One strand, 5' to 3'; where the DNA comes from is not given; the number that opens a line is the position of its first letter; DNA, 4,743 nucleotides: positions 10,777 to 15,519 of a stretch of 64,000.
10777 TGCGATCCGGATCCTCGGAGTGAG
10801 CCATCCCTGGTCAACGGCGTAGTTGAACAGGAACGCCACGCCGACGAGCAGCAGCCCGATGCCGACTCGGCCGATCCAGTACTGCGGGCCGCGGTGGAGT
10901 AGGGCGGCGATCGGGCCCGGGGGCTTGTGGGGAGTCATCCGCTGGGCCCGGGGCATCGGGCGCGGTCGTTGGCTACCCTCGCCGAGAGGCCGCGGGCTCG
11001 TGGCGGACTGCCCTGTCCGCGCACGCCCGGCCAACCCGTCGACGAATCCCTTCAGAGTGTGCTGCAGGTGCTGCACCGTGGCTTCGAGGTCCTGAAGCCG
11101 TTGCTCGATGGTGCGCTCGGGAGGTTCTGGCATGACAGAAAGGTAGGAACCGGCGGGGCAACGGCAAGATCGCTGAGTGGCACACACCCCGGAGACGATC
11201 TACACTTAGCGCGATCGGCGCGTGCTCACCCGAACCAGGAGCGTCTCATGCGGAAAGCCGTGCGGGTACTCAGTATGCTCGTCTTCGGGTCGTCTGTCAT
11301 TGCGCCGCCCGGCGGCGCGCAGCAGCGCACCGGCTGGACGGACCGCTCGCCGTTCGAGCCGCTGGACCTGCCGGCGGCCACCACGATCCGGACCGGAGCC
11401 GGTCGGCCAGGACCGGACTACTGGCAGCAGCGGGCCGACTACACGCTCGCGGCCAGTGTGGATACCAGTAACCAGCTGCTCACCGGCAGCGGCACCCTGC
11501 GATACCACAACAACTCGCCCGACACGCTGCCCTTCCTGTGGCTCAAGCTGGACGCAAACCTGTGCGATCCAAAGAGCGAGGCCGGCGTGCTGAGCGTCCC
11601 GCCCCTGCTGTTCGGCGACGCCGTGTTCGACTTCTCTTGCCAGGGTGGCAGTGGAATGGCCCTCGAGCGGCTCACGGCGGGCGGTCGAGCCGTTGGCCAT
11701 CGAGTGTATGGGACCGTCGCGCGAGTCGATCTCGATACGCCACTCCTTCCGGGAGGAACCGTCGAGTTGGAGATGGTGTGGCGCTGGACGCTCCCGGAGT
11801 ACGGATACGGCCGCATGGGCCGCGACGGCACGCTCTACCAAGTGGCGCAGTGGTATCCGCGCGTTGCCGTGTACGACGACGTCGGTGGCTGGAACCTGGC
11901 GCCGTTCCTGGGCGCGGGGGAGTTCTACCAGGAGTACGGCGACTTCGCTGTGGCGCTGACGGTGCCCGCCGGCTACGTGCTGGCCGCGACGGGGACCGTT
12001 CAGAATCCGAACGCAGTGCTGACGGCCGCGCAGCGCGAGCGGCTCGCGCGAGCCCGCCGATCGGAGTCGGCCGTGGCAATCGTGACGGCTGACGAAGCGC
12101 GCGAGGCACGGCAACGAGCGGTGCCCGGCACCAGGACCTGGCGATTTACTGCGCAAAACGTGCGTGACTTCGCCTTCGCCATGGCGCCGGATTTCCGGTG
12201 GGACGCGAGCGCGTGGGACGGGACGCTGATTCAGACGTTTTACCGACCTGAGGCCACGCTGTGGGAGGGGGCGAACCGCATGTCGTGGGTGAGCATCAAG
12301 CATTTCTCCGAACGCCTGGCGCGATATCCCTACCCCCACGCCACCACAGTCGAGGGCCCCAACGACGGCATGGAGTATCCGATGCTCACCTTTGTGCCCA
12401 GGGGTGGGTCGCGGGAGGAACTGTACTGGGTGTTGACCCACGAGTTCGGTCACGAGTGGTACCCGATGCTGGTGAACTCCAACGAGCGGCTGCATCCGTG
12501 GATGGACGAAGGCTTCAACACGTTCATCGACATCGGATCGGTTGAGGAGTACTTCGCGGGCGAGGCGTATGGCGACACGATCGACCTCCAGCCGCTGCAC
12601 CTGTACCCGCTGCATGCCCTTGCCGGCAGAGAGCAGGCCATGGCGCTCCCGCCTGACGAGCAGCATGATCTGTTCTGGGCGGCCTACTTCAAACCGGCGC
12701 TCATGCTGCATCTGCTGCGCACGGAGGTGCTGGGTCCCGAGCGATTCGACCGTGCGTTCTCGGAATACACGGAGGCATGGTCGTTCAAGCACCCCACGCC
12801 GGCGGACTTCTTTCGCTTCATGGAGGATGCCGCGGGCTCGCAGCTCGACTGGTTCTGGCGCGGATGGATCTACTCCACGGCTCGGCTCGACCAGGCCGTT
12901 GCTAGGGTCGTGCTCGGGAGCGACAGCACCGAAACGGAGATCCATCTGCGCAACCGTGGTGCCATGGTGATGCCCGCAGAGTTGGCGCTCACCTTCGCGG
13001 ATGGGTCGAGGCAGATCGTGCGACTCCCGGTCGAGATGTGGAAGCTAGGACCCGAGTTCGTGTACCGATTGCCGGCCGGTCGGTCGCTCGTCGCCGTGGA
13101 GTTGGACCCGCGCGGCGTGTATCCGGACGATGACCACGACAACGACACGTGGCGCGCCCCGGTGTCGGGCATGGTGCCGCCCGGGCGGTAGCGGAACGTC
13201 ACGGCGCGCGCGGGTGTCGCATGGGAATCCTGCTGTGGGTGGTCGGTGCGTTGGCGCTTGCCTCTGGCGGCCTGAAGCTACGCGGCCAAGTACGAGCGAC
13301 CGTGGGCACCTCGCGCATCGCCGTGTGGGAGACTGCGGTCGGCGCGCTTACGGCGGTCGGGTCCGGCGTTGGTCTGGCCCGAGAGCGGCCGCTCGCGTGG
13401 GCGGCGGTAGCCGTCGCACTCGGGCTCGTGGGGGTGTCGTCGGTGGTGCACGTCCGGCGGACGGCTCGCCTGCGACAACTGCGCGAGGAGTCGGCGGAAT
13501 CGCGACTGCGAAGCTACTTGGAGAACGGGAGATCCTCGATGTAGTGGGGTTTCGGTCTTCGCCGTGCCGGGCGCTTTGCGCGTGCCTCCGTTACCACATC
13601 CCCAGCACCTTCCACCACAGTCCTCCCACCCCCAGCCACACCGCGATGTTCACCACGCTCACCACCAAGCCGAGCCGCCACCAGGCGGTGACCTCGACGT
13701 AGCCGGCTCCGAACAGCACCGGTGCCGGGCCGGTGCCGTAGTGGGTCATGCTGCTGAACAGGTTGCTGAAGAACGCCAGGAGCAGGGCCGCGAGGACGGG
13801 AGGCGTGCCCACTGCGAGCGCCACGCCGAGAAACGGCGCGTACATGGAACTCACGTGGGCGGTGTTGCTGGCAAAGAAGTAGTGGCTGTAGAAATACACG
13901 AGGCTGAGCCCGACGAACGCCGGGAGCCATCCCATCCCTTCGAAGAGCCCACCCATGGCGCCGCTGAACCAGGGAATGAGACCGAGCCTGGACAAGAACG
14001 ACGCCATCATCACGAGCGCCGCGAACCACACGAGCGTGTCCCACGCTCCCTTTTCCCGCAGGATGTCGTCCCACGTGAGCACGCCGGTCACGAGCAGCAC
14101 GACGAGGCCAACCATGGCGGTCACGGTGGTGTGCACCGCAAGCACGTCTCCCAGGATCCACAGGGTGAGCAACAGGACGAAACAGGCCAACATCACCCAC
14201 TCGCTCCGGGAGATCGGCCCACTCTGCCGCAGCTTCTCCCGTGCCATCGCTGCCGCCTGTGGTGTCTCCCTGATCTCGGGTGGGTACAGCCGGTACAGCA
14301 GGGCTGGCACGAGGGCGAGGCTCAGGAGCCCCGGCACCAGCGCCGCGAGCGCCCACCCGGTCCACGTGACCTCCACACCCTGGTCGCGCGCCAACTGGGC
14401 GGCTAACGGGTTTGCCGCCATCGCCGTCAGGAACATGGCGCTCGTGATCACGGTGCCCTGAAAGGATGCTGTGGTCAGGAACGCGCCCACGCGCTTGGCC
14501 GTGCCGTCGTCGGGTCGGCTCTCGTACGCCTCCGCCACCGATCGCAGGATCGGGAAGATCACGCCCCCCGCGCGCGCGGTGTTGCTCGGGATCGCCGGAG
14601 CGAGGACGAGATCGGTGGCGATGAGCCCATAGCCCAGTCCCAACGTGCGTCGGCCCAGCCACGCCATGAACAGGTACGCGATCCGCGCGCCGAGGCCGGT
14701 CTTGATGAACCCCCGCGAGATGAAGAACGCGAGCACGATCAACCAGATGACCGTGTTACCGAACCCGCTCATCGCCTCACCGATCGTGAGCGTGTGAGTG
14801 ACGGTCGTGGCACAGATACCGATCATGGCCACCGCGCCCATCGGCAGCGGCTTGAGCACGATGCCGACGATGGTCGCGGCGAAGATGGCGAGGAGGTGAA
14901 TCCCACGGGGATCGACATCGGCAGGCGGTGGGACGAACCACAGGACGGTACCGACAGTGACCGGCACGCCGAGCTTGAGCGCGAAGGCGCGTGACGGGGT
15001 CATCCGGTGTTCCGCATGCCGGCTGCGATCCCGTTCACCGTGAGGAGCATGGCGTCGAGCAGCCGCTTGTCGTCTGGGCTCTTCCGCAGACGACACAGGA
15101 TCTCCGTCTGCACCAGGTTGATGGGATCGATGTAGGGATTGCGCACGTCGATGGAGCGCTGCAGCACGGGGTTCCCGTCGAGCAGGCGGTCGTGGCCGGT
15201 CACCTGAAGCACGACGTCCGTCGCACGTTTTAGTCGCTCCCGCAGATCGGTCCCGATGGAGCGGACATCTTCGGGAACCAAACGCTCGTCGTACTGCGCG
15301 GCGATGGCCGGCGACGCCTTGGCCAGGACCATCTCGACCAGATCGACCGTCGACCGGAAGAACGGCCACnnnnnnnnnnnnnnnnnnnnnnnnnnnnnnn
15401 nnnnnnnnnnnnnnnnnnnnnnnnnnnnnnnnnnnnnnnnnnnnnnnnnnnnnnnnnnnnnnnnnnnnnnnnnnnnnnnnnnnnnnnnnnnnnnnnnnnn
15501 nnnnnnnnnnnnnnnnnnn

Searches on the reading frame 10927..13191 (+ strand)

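Call 50: search_protein_families(library=pfam, proteins=[window:10927-13191:+], max_evalue=0.00001)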
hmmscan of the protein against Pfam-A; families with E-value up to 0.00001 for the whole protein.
window:10927-13191:+ (754 aa): 1 family
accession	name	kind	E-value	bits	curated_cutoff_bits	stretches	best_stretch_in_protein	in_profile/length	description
PF01433.26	Peptidase_M1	-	1.4e-12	48.1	27.7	1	496-647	64-218/218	Peptidase family M1 domain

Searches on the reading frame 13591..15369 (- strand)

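Call 50: search_protein_families(library=pfam, proteins=[window:13591-15369:-], max_evalue=0.00001)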
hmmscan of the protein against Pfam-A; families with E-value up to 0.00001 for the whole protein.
window:13591-15369:- (592 aa): 2 families
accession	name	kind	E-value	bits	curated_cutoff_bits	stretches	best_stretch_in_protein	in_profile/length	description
PF00939.25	Na_sulph_symp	-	1.2e-161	539.4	27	1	131-592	5-472/472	Sodium:sulfate symporter transmembrane region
PF03600.22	CitMHS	-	1.4e-21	77.4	31.9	1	168-516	2-317/336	Citrate transporter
